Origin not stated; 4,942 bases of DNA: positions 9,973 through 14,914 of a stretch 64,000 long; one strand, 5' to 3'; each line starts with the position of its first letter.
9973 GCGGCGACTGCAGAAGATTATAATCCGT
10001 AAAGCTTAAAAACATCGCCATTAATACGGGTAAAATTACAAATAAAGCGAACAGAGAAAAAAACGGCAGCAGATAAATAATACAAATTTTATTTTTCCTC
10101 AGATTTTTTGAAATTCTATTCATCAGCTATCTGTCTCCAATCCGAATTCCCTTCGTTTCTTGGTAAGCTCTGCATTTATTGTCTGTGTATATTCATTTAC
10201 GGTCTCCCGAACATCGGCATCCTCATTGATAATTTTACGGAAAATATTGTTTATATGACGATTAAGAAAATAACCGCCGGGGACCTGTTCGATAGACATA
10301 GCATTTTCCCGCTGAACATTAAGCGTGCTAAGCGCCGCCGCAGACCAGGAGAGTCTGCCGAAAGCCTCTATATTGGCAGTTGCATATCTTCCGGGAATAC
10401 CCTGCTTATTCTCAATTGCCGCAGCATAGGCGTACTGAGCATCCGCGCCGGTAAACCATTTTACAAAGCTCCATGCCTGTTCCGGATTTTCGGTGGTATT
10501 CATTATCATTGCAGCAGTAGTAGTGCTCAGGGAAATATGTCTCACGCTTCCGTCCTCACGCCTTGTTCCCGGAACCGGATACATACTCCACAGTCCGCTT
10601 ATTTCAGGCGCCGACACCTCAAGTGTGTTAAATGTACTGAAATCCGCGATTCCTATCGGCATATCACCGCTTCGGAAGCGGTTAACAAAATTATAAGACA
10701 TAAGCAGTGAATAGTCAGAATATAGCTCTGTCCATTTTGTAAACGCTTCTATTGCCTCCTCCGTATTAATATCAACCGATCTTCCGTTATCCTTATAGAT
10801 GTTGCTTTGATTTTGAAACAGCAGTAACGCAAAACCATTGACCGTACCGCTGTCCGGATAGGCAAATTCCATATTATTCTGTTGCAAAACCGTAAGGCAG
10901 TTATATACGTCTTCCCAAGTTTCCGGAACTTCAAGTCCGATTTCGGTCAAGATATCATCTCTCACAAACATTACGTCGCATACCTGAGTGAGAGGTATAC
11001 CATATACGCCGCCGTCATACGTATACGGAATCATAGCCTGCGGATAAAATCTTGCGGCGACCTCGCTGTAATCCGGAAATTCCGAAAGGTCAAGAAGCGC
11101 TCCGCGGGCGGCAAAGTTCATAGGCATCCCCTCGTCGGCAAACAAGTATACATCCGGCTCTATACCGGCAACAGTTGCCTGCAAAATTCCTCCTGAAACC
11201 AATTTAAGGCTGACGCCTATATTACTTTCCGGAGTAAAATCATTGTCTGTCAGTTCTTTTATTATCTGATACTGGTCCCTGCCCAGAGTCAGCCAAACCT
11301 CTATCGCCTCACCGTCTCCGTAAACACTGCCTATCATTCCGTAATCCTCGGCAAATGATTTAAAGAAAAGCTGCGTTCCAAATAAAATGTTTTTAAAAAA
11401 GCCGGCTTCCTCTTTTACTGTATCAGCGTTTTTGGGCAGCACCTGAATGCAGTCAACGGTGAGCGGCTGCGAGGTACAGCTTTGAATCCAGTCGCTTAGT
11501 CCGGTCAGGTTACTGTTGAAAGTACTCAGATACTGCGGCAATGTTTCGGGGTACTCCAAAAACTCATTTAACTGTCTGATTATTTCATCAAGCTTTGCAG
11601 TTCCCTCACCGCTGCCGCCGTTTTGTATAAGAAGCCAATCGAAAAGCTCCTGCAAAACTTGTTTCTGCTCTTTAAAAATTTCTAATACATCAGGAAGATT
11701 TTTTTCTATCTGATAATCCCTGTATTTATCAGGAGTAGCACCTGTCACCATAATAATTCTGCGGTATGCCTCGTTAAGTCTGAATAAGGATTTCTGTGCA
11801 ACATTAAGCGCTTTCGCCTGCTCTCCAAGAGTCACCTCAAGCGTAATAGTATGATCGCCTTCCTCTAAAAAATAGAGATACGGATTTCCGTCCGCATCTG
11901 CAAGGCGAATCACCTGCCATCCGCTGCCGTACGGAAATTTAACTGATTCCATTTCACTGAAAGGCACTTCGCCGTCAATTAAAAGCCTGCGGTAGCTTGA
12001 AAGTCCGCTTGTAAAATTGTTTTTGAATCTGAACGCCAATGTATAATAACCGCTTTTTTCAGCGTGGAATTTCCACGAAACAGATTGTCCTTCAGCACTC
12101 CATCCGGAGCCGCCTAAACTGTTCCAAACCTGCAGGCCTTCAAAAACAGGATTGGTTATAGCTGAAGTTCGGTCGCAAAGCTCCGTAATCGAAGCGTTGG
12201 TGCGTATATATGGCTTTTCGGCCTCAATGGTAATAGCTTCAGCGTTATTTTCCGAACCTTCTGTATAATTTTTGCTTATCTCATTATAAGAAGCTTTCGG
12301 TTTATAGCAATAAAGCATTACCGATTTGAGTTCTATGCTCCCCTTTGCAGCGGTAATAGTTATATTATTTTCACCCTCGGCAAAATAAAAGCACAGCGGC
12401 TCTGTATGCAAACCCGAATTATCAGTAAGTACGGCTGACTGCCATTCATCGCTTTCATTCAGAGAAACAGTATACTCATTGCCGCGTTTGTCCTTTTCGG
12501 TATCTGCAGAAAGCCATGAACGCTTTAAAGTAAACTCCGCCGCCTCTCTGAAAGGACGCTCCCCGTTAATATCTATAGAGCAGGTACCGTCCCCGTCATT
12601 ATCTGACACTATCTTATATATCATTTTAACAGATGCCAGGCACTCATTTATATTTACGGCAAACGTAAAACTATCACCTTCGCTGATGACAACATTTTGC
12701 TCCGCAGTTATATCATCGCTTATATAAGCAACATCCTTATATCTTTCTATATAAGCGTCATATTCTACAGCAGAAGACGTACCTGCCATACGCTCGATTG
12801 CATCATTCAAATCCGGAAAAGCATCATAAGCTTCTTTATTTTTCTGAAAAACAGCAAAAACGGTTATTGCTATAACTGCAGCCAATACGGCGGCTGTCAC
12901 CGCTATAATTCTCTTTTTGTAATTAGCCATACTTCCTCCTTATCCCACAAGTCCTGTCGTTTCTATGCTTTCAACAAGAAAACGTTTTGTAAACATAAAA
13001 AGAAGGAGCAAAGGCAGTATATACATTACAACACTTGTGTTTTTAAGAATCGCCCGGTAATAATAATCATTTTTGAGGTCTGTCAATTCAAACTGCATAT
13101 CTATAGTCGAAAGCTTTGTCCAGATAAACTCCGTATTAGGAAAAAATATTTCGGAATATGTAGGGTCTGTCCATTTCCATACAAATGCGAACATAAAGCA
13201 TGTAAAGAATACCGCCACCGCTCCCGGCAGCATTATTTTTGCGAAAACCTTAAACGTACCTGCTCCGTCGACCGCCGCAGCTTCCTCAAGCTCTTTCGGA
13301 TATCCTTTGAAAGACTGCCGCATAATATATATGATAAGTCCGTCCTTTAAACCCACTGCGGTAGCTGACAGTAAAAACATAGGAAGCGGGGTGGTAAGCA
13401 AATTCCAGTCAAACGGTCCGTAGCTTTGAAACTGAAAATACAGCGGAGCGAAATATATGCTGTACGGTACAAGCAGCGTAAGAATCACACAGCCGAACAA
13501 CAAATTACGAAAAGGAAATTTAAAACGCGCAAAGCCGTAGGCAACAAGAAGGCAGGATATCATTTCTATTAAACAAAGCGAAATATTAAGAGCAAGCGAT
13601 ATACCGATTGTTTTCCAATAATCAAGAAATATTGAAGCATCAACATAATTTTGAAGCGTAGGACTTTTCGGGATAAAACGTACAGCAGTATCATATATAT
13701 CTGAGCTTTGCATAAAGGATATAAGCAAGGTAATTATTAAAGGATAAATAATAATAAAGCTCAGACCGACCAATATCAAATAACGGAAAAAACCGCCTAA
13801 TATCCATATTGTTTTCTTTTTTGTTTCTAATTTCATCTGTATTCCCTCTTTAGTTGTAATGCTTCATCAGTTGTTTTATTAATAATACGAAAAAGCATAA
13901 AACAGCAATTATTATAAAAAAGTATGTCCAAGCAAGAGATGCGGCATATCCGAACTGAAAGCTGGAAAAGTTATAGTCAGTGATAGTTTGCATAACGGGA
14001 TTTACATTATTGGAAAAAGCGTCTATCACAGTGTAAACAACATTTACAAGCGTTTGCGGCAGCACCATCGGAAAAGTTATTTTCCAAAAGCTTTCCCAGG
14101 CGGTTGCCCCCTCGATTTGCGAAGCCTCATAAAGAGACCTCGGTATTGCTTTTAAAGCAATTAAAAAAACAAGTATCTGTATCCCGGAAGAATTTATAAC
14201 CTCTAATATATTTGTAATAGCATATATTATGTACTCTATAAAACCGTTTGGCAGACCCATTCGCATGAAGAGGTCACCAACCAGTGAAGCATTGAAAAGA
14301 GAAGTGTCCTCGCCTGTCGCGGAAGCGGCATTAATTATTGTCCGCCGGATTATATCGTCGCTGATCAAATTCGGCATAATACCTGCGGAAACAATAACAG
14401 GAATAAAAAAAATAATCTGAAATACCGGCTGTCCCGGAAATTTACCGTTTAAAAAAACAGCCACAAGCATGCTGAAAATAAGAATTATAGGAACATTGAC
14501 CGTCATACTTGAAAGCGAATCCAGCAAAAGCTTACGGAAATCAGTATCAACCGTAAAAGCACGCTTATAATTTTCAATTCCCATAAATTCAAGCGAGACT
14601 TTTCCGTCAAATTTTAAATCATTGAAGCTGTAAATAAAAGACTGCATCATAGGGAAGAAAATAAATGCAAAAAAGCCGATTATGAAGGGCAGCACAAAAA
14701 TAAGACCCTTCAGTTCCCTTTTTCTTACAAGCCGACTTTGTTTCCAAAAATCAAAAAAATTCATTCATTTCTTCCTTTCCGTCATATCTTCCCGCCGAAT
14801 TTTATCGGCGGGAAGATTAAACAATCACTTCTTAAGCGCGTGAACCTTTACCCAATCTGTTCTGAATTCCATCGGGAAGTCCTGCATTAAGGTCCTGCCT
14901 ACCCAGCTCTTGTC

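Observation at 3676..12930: Conserved five-gene cassette of unknown role: giant SBP, two permeases, NHL-propeller/Yip1 membrane protein, DUF5696-like exported protein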

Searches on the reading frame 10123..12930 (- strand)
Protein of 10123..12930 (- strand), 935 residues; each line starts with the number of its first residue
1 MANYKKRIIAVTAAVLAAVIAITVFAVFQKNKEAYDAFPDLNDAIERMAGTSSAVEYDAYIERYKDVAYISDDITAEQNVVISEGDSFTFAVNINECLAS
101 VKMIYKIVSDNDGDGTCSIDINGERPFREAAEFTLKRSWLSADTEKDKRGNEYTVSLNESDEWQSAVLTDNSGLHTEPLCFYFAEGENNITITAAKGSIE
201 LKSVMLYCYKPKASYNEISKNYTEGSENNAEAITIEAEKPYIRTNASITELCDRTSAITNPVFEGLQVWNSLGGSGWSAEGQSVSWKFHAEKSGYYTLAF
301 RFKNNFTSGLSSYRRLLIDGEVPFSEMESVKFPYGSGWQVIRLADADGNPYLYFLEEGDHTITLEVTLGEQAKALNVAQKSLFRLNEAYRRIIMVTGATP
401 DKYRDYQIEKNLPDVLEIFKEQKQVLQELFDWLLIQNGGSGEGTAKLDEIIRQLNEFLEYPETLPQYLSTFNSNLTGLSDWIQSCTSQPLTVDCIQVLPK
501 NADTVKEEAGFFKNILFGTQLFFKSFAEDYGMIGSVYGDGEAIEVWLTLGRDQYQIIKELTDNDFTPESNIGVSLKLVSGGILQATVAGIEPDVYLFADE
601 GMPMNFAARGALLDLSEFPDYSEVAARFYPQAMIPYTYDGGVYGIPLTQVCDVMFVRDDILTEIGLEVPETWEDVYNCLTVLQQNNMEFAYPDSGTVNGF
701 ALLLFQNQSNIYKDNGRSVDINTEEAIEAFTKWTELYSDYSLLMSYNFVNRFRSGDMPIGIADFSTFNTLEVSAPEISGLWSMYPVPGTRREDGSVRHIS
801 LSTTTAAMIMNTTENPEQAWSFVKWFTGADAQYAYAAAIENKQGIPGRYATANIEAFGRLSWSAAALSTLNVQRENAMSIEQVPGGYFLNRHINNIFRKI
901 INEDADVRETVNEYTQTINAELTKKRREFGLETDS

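Call 4: search_protein_families(library=pfam, proteins=[window:10123-12930:-], max_evalue=0.01)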
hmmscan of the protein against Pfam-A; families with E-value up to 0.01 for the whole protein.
window:10123-12930:- (935 aa): 2 families
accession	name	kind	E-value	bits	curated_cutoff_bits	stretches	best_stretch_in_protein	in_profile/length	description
PF13416.11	SBP_bac_8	-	3.3e-20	73.5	27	1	588-839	34-256/279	Bacterial extracellular solute-binding protein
PF01547.30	SBP_bac_1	-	6.2e-17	63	26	1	555-832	8-306/307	Bacterial extracellular solute-binding protein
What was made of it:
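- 10123..12930 (-): Giant binding protein (gSBP), 935 aa. Domains: N-terminal membrane helix, two beta-sandwiches (74-207, 233-367), a helical bundle (371-486), and an oligosaccharide-type SBP domain (542-935). Pfam SBP_bac_1/8 only at residues 540-850 (call 4).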

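Call 9: search_protein_families(library=ncbifam, proteins=[window:10123-12930:-], max_evalue=0.001)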
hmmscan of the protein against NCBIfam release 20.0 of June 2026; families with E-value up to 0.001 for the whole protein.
window:10123-12930:- (935 aa): 0 families

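Call 11: search_solved_structures(query=window:10123-12930:-, max_evalue=0.1)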
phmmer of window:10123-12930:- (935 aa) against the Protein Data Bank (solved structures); distinct sequences matched with E-value up to 0.1: 39.
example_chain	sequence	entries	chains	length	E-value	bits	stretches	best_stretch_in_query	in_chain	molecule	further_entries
5ysb_A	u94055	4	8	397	1.9e-14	55.8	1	538-832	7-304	Lin1841 protein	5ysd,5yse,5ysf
9xf5_A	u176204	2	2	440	3.5e-10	41.7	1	543-833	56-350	ABC transporter substrate-binding protein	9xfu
5ci5_A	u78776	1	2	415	1.7e-08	36.1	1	582-834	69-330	Extracellular solute-binding protein family 1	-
6hur_A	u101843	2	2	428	4.2e-08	34.9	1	603-686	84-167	ABC transporter substrate-binding protein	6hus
6pql_A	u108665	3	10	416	3.2e-07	31.9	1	546-710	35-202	ABC transporter sugar-binding protein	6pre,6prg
2hfb_A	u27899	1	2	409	3.4e-07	31.8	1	546-710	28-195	Sugar ABC transporter, sugar-binding protein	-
2hq0_A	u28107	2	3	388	5.2e-07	31.2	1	555-710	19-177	Sugar ABC transporter, sugar-binding protein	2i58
2heu_A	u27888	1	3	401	5.4e-07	31.2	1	554-710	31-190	Sugar ABC transporter, sugar-binding protein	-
4qrz_A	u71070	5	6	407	2e-06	29.3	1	583-739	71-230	ABC-TYPE SUGAR TRANSPORTER | ABC transporter, substrate binding protein (Sugar)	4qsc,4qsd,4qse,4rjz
5f7v_A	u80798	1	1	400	9.4e-06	27.1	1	583-741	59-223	Lmo0181 protein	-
8vqk_A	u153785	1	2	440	2.7e-05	25.5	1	633-827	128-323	Putative ABC transporter periplasmic-binding protein YcjN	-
4g68_B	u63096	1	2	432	5e-05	24.7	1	583-684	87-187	ABC transporter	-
4g68_A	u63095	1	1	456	5.4e-05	24.6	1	583-684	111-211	ABC transporter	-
3u1o_A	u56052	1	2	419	6.2e-05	24.4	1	587-745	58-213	De Novo design cysteine esterase ECH19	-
7eho_A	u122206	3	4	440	6.8e-05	24.2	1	587-738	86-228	Chitin oligosaccharide binding protein NagB2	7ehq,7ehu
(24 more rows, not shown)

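Call 44: find_homologous_proteins(query=window:10123-12930:-, max_evalue=1e-10)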
Query window:10123-12930:- (935 aa): 233 proteins with E <= 1e-10 among 8000 candidates; the best 120 are listed.
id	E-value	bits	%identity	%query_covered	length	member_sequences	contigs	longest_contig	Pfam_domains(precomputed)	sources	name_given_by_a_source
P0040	0.0e+0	2125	100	100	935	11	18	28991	PF13416.12,PF01547.31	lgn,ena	-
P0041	0.0e+0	1555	71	100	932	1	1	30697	PF13416.12,PF01547.31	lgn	-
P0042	0.0e+0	1511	70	99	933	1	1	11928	PF13416.12,PF01547.31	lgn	-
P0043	0.0e+0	1507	70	97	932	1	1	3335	PF13416.12,PF01547.31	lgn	-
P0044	0.0e+0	1504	69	99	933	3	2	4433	PF13416.12,PF01547.31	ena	-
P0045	0.0e+0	1504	69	100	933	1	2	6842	PF13416.12,PF01547.31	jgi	-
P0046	0.0e+0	1500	68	99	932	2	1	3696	PF13416.12,PF01547.31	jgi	-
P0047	0.0e+0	1498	69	100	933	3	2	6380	PF13416.12,PF01547.31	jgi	-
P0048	0.0e+0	1495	68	100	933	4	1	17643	PF13416.12,PF01547.31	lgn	-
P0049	0.0e+0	1477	69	99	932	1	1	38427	PF13416.12,PF01547.31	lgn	-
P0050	0.0e+0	1467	68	100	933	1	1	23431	PF13416.12,PF01547.31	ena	-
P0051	0.0e+0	1464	66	100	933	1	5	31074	PF13416.12,PF01547.31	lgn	-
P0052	0.0e+0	1452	66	99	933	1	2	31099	PF13416.12,PF01547.31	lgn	-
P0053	0.0e+0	1420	67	99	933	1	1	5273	PF13416.12,PF01547.31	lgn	-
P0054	0.0e+0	1419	66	100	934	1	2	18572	PF13416.12,PF01547.31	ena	-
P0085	1.2e-187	644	38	90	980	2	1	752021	PF13416.12,PF01547.31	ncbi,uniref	ncbi:extracellular solute-binding protein [Paenibacillus sp. GCM10027626]|uniref:extracellular solut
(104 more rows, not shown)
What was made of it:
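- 10123..12930 (-): Some homologues carry CBM_35 (call 44).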

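Call 46: find_encoding_contigs(protein=P0085, flank=10000, max_places=2)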
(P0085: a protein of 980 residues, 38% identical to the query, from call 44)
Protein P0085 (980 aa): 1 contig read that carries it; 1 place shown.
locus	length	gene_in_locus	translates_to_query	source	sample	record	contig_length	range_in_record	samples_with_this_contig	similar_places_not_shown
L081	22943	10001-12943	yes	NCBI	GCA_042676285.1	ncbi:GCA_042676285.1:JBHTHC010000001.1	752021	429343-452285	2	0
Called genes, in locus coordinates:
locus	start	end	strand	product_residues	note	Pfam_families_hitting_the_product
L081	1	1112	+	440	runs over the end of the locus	PF00535:Glycos_transf_2, PF10111:Glyco_tranf_2_2, PF13641:Glyco_tranf_2_3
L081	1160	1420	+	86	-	-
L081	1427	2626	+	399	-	PF00534:Glycos_transf_1 (weak)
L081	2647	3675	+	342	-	PF13692:Glyco_trans_1_4 (weak), PF00534:Glycos_transf_1 (weak)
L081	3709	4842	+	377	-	PF00155:Aminotran_1_2, PF01041:DegT_DnrJ_EryC1, PF01053:Cys_Met_Meta_PP (faint), PF01212:Beta_elim_lyase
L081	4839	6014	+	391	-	PF01071:GARS_A, PF02222:ATP-grasp (weak), PF02655:ATP-grasp_3, PF07478:Dala_Dala_lig_C (weak), PF13535:ATP-grasp_4, PF18603:LAL_C2 (weak)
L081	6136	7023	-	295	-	PF02311:AraC_binding, PF07883:Cupin_2, PF00165:HTH_AraC, PF12833:HTH_18, PF00165:HTH_AraC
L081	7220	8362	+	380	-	PF01047:MarR (faint), PF12802:MarR_2 (weak), PF13412:HTH_24 (weak), PF00480:ROK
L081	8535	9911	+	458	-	PF01547:SBP_bac_1, PF13416:SBP_bac_8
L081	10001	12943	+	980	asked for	PF01547:SBP_bac_1, PF13416:SBP_bac_8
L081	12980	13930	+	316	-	PF00528:BPD_transp_1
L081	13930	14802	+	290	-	PF00528:BPD_transp_1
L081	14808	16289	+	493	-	PF08450:SGL (faint), PF01436:NHL (weak)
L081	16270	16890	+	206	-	PF04893:Yip1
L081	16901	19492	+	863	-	PF18952:DUF5696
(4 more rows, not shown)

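Call 64: predict_structure(alignment_id=A3)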
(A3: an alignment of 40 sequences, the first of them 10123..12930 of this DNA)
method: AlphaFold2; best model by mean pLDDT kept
length: 935 residues; sequences in the alignment: 40
mean_pLDDT: 88.0   pTM: 0.84
mean pLDDT of the five models: 88.0, 87.3, 86.3, 85.4, 84.7
residues with pLDDT >= 90: 538; 70-90: 340; 50-70: 48; < 50: 9
segments of 3 or more residues with pLDDT < 50: 28-34
pLDDT, mean of each block of 10 residues (from residue 1): 65 80 58 56 76 74 93 93 95 95 93 92 91 92 82 86 92 88 96 95 95 91 71 92 92 87 86 91 95 92 87 94 94 90 90 93 94 90 91 88 88 92 92 79 83 94 90 90 89 93 72 86 72 56 85 86 86 83 81 92 89 95 96 91 95 94 92 93 92 88 90 86 93 92 89 91 92 79 93 88 95 94 96 93 86 95 91 93 85 92 93 93 85 65
secondary structure, 60 per line:
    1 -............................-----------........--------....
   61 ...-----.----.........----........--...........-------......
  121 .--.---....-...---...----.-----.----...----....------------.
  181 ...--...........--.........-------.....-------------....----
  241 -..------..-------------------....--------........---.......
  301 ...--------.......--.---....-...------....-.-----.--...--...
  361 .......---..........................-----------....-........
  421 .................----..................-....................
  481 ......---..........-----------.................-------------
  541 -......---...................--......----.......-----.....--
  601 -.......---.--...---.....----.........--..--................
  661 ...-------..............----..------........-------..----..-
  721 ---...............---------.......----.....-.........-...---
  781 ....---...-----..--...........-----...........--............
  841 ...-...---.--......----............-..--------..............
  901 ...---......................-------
elements in order (helices of 4 or more, strands of 3 or more residues): H2-29 H41-48 H57-63 E74-82 E87-94 E97-107 E115-121 H128-131 E133-135 E139-141 E157-159 E164-167 E180-183 E186-196 E199-207 H215-219 E233-236 E271-274 E283-290 E294-303 E312-318 H325-328 E330-332 E339-342 E353-355 E358-367 H371-396 H408-411 H413-437 H442-459 H461-486 E490-499 H511-527 E542-547 H551-569 E572-577 H582-588 E594-598 H602-608 H621-625 H630-636 E645-657 H658-663 H672-684 H697-704 H724-738 H748-754 E759-763 H765-773 E781-784 E788-790 E800-810 H816-826 H829-843 H854-859 H864-875 H887-903 H907-928
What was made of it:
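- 10123..12930 (-): AF2 model with pLDDT 88 and pTM 0.84 (call 64).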

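Call 66: fold_search(model_id=the predicted structure, library=pdb)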
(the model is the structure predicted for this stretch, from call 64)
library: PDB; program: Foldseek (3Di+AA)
matches with E <= 10: 1518; with E <= 0.001: 1060
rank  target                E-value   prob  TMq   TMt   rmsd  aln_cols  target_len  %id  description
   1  9xf5_A                2.6e-19  1.00  0.33  0.73   5.0       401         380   21  Cycloisomaltooligosaccharide binding protein in complex with cycloisomaltooctaose (released 2026-03-25)
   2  5ci5_B                1.0e-18  1.00  0.32  0.69   5.1       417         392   18  Crystal Structure of an ABC transporter Solute Binding Protein from Thermotoga Lettingae TMO (Tlet_1705, TARGET EFI-51 (released 2015-07-22)
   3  9xfu_A                4.9e-18  1.00  0.33  0.71   5.1       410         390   21  Cycloisomaltooligosaccharide binding protein in complex with isomaltoheptaose (released 2026-03-25)
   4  3uor_A                1.4e-17  1.00  0.36  0.79   4.1       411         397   16  The structure of the sugar-binding protein MalE from the phytopathogen Xanthomonas citri (released 2011-12-14)
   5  3uor_B                1.8e-17  1.00  0.36  0.80   4.0       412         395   17  The structure of the sugar-binding protein MalE from the phytopathogen Xanthomonas citri (released 2011-12-14)
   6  5ysf_A                2.1e-17  1.00  0.35  0.78   4.3       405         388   20  Crystal structure of beta-1,2-glucooligosaccharide binding protein in complex with sophoropentaose (released 2018-05-02)
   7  5ysd_B                5.4e-17  1.00  0.34  0.75   4.5       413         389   20  Crystal structure of beta-1,2-glucooligosaccharide binding protein in complex with sophorotriose (released 2018-05-02)
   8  4blb_B                7.2e-17  1.00  0.31  0.39   6.2       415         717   13  Crystal structure of a human Suppressor of fused (SUFU)-GLI1p complex (released 2013-11-27)
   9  5f7v_A                9.7e-17  1.00  0.32  0.69   5.3       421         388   18  ABC substrate-binding protein Lmo0181 from Listeria monocytogenes in complex with cycloalternan (released 2016-09-07)
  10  5yse_A                1.1e-16  1.00  0.34  0.75   4.6       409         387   20  Crystal structure of beta-1,2-glucooligosaccharide binding protein in complex with sophorotetraose (released 2018-05-02)
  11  3k01                  1.1e-16  1.00  0.35  0.77   5.4       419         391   16  Crystal structures of the GacH receptor of Streptomyces glaucescens GLA.O in the unliganded form and in complex with aca (released 2010-02-16)
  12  5ci5_A                1.4e-16  1.00  0.33  0.70   5.3       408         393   18  Crystal Structure of an ABC transporter Solute Binding Protein from Thermotoga Lettingae TMO (Tlet_1705, TARGET EFI-51 (released 2015-07-22)
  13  5yse_B                1.4e-16  1.00  0.34  0.74   4.5       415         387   20  Crystal structure of beta-1,2-glucooligosaccharide binding protein in complex with sophorotetraose (released 2018-05-02)
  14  5ysb_A                1.8e-16  1.00  0.35  0.81   3.3       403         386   19  Crystal structure of beta-1,2-glucooligosaccharide binding protein in ligand-free form (released 2018-05-02)
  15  28qn_C                1.9e-16  1.00  0.31  0.69   5.6       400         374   14  MBP-maltose bound to distal DARPin (AHIR dodecamer scaffold system) (released 2026-02-25)
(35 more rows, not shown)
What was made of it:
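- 10123..12930 (-): Foldseek top hits are oligosaccharide SBPs (9xf5, 5ysf, MalE; call 66).
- On Type I ABC carbohydrate importer (CUT1): The best PDB relatives are oligosaccharide-binding proteins, by sequence (call 11) and by fold (call 66).
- gSBP model pLDDT 88 (calls 64, 66).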

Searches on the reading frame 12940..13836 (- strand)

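Call 6: search_protein_families(library=pfam, proteins=[window:12940-13836:-], max_evalue=0.001)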
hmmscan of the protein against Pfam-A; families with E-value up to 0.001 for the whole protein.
window:12940-13836:- (298 aa): 1 family
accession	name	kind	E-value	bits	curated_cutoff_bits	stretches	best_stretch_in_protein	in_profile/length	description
PF00528.27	BPD_transp_1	-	8.1e-14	52.2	26.4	1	99-285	5-173/184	Binding-protein-dependent transport system inner membrane component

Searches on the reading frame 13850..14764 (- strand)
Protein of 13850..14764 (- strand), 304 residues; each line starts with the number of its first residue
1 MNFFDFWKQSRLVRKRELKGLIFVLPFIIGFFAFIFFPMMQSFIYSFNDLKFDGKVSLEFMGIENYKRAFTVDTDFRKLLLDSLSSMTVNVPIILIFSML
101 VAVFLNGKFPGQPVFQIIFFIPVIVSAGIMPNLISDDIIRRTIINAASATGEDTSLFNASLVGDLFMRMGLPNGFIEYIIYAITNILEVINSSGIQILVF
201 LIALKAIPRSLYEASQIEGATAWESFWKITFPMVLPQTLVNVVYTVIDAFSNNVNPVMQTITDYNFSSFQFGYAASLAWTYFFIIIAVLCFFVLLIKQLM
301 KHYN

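Call 6: search_protein_families(library=pfam, proteins=[window:13850-14764:-], max_evalue=0.001)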
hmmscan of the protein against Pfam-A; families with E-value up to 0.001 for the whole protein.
window:13850-14764:- (304 aa): 1 family
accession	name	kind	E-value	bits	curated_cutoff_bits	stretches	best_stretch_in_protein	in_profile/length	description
PF00528.27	BPD_transp_1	-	2.2e-06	27.9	26.4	1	78-302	17-177/184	Binding-protein-dependent transport system inner membrane component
